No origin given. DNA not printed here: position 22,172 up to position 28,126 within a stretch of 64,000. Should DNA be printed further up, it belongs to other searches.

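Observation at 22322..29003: K+ channel gene tightly coupled to a giant helicase-nuclease in a low-G+C island: candidate two-gene defence module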

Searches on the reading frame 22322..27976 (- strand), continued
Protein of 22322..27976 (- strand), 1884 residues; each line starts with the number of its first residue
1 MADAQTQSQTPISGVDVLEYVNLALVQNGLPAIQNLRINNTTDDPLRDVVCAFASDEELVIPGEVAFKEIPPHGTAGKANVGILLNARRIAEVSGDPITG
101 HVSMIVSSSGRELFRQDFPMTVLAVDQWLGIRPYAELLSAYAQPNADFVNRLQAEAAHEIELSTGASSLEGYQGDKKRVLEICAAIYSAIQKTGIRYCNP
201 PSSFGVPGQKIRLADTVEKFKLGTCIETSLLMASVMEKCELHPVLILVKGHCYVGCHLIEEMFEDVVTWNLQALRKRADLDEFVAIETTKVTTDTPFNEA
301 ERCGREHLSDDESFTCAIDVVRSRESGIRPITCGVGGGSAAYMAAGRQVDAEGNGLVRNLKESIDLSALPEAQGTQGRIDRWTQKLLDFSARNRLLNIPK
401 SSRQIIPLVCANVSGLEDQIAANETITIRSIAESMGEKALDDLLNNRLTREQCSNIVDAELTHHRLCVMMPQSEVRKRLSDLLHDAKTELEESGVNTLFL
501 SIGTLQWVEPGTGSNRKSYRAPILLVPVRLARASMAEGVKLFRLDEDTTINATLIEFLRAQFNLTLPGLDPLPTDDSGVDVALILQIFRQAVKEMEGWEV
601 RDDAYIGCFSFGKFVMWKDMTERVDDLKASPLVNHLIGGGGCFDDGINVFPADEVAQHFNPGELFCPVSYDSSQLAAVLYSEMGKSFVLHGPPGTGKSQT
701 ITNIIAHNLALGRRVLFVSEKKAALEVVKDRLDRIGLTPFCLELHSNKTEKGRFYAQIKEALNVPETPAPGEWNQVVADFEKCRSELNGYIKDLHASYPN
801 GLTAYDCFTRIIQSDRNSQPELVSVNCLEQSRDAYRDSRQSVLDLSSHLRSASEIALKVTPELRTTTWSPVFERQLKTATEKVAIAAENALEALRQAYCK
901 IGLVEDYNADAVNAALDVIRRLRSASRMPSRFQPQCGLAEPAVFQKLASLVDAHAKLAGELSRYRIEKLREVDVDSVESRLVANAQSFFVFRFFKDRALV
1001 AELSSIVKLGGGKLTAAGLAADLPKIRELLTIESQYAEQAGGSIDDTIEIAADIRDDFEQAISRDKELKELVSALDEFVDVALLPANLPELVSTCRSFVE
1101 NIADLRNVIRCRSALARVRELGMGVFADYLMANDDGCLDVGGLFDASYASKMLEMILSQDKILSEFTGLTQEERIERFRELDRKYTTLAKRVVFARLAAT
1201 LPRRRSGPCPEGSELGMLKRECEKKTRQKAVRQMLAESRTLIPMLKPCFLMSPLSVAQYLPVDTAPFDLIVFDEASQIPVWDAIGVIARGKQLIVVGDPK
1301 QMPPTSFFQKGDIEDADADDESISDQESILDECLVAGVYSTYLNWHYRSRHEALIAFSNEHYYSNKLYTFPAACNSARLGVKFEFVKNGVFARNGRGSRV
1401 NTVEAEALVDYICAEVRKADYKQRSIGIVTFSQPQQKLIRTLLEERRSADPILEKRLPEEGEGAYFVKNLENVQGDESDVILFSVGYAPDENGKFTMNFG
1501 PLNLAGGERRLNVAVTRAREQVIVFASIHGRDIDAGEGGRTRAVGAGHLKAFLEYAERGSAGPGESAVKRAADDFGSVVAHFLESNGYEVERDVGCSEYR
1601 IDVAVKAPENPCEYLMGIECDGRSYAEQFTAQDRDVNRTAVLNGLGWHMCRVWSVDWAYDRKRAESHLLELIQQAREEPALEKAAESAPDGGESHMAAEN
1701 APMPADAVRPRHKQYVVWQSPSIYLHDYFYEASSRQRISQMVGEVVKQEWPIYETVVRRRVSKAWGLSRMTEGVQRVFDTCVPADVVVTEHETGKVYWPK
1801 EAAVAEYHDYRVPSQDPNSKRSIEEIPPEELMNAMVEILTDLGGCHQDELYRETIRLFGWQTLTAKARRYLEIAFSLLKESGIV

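Call 38: search_protein_families(library=padloc, proteins=[L007:255-1100:+, L007:1054-2616:+, L007:2626-4785:+, L007:4803-5804:+, L007:5806-10677:+, L007:10674-12206:+, L007:12203-13027:+, L007:13018-13842:+, L007:14348-15427:+], max_evalue=0.001)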
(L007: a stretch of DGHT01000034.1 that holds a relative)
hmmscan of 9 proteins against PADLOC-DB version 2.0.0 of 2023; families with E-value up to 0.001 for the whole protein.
L007:255-1100:+ (281 aa): 0 families

L007:1054-2616:+ (520 aa): 1 family
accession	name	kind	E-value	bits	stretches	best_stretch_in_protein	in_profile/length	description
PDLC03921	MkoA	-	0.00091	15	0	160-205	587-632/1607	-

L007:2626-4785:+ (719 aa): 7 families
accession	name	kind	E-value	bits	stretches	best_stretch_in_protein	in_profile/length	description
PDLC04138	mad6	-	2.1e-07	28.3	1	362-472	157-261/659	mads_6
PDLC03920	MkoA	-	2.1e-07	27.6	1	355-471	119-230/1112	-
PDLC04053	PD-T4-6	-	2.7e-06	25.1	1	361-472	113-216/311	-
PDLC04042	PD-T4-6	-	2e-05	22.4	1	362-473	113-218/292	-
PDLC04047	PD-T4-6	-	0.00012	19.3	1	362-473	115-218/327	-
PDLC03921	MkoA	-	0.00052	15.8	1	361-405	590-635/1607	-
PDLC04064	PD-T4-6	-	0.00058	16.9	1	363-482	124-235/369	-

L007:4803-5804:+ (333 aa): 0 families

L007:5806-10677:+ (1623 aa): 10 families
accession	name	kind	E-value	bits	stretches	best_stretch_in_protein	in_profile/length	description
PDLC05009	PDC-S37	-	0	1219.9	1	68-1621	10-1537/1550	-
PDLC02194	Hhe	-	1.1e-165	551.4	2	878-1418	1245-1785/1911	-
PDLC03924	MkoC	-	8.6e-25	85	2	1087-1273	772-946/1136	-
PDLC03920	MkoA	-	3.4e-22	76.6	3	1140-1297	961-1098/1112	-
PDLC03921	MkoA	-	1.7e-08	30.6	0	376-417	1046-1089/1607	-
PDLC02895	DpdJ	-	1.6e-06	23.2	0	1186-1271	374-454/2112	DpdJ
PDLC05035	PDC-S53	-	3.3e-05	20.2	0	375-422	513-558/900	-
PDLC01734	typeIV_RecD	-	4.6e-05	19.9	0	1012-1050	434-475/763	RecD_0_IVD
PDLC05064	PDC-S68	-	9.5e-05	18.3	0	373-417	701-746/1273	-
PDLC04140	mad8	-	0.00016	19.3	0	370-436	25-101/314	mads_8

L007:10674-12206:+ (510 aa): 41 families (the best 25 are shown)
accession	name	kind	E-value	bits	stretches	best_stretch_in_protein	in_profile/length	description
PDLC00132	GajB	-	1e-33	114.9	2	49-345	3-308/625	UrvD helicase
PDLC01087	C3a187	-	7.5e-32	108.9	2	255-482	318-545/559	NERD+UvrD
PDLC00117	GajB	-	2.3e-29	100.4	2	392-482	485-576/604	UrvD helicase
PDLC00114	GajB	-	2.5e-26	90.4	2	62-341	19-304/635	UrvD helicase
PDLC03802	RTasHel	-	8.6e-19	65.8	2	62-352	17-282/675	DRT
PDLC00104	GajB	-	7.3e-18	62.6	2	414-483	496-566/574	UrvD helicase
PDLC00135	GajB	-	1.1e-16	58.8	3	421-490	512-589/603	UrvD helicase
PDLC00127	GajB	-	3.9e-16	56.7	1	411-480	495-566/594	UrvD helicase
PDLC00103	GajB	-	5.4e-16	56.6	2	385-481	485-577/612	UrvD helicase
PDLC00122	GajB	-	4.4e-15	53.6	2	53-125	8-77/502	UrvD helicase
PDLC00143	GajB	-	2.2e-14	51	1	58-193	20-154/632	UrvD helicase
PDLC00141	GajB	-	1.7e-13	47.8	1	416-481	497-563/572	UrvD helicase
PDLC00106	GajB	-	4.1e-13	46.7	1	51-340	5-292/577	UrvD helicase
PDLC00111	GajB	-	4.7e-13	46.7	1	56-159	18-124/625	UrvD helicase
PDLC00144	GajB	-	1.6e-11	41.5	1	392-483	439-523/559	UrvD helicase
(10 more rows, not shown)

L007:12203-13027:+ (274 aa): 0 families

L007:13018-13842:+ (274 aa): 0 families

L007:14348-15427:+ (359 aa): 0 families

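Call 39: find_related_loci(query=window:22322-27976:-, collection=viral_contigs, flank=6000)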
Query window:22322-27976:- (1884 aa) in viral_contigs; peptide patterns used: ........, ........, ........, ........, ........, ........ (x = any residue, [..] = any of these).
6 stretches matched a pattern, but none encodes a relative of the query by tblastn (E <= 1e-3).

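Call 41: find_encoding_contigs(protein=P0130, flank=8000, max_places=2)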
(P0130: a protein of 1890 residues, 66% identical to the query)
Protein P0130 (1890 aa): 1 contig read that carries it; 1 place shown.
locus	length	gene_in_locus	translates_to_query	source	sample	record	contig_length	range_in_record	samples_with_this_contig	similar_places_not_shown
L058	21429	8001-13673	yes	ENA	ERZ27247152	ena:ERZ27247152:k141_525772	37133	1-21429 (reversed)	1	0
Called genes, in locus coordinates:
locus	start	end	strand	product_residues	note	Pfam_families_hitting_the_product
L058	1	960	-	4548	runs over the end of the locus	PF00932:LTD, PF08757:CotH, PF00932:LTD, PF10102:DUF2341 (weak), PF13385:Laminin_G_3, PF10102:DUF2341 (weak), PF13385:Laminin_G_3, PF21722:Gly_rich_2, +3 more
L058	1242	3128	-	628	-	PF00890:FAD_binding_2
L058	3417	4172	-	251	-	PF00106:adh_short, PF08659:KR, PF13561:adh_short_C2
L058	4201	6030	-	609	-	PF00561:Abhydrolase_1, PF13489:Methyltransf_23, PF07021:MetW, PF13847:Methyltransf_31 (weak), PF08241:Methyltransf_11, PF08242:Methyltransf_12 (weak), PF13649:Methyltransf_25 (weak)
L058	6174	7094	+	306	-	-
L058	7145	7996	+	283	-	PF00520:Ion_trans, PF07885:Ion_trans_2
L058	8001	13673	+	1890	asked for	PF13195:DUF4011, PF13086:AAA_11 (weak), PF13245:AAA_19 (faint), PF13604:AAA_30 (faint), PF13087:AAA_12, PF18741:MTES_1575, PF11784:DUF3320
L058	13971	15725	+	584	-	PF12831:FAD_oxidored, PF13450:NAD_binding_8 (weak)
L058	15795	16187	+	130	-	PF05635:23S_rRNA_IVP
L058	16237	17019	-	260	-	PF20582:UPF0758_N, PF04002:RadC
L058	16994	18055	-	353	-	PF01745:IPT (weak), PF01715:IPPT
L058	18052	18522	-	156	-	PF01252:Peptidase_A8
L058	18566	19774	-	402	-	PF13173:AAA_14, PF13635:DUF4143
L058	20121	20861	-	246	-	PF01258:zf-dskA_traR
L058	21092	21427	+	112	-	?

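Call 42: find_encoding_contigs(protein=P0125, flank=8000, max_places=2)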
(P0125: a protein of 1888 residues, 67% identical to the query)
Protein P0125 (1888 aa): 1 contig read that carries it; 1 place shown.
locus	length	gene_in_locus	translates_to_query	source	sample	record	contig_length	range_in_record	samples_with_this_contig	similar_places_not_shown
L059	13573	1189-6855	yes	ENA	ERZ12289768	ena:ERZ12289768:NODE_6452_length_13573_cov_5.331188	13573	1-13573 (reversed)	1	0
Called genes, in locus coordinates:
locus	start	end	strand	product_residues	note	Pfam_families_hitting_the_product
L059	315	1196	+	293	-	PF00520:Ion_trans, PF07885:Ion_trans_2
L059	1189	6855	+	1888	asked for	PF13195:DUF4011, PF13086:AAA_11 (weak), PF13245:AAA_19 (faint), PF13604:AAA_30 (faint), PF13086:AAA_11 (weak), PF13087:AAA_12, PF18741:MTES_1575, PF11784:DUF3320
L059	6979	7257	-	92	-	PF15738:YafQ_toxin, PF05016:ParE_toxin (weak)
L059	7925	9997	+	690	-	PF19773:DUF6259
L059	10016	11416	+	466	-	PF03062:MBOAT, PF13813:MBOAT_2 (weak)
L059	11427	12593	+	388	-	-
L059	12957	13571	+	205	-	?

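Call 43: find_encoding_contigs(protein=P0129, flank=8000, max_places=2)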
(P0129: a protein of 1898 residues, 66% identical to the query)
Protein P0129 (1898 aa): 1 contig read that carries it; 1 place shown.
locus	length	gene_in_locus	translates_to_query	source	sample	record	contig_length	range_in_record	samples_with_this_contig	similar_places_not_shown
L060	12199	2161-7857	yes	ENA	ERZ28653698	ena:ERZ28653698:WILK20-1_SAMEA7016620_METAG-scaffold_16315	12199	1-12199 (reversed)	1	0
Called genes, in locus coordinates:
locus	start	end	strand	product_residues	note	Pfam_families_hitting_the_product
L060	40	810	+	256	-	PF14622:Ribonucleas_3_3, PF00636:Ribonuclease_3, PF00035:dsrm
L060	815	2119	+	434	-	PF16499:Melibiase_2 (faint)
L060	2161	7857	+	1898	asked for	PF13195:DUF4011, PF13086:AAA_11 (weak), PF13245:AAA_19 (faint), PF13604:AAA_30 (faint), PF13087:AAA_12, PF18741:MTES_1575, PF11784:DUF3320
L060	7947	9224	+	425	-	PF00295:Glyco_hydro_28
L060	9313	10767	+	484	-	PF01229:Glyco_hydro_39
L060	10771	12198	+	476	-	?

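Call 65: search_solved_structures(query=window:22322-27976:-, max_evalue=0.001)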
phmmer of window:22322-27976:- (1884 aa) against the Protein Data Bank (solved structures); distinct sequences matched with E-value up to 0.001: 9.
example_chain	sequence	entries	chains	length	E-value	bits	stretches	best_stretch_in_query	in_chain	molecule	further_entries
4b3g_A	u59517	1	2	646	5.5e-10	40.3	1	660-732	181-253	DNA-BINDING PROTEIN SMUBP-2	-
4b3f_X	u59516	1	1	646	5.6e-10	40.3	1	660-732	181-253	DNA-BINDING PROTEIN SMUBP-2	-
2xzo_A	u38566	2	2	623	2.3e-09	38.3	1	1267-1526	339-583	REGULATOR OF NONSENSE TRANSCRIPTS 1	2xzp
2gjk_A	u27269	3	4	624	2.3e-09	38.2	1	1267-1526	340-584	Regulator of nonsense transcripts 1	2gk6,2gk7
6ej5_A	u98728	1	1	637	2.5e-09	38.1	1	1266-1526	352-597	Regulator of nonsense transcripts 1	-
9qwn_A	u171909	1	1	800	5.3e-09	37.1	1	1266-1526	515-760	Isoform 2 of Regulator of nonsense transcripts 1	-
2wjv_A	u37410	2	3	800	5.4e-09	37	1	1266-1526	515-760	REGULATOR OF NONSENSE TRANSCRIPTS 1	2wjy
5mzn_A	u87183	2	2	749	2e-05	25.2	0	1264-1525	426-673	Helicase SEN1,Helicase SEN1 | Helicase SEN1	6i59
8ram_O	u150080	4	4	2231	0.00042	20.8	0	1263-1524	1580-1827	Helicase SEN1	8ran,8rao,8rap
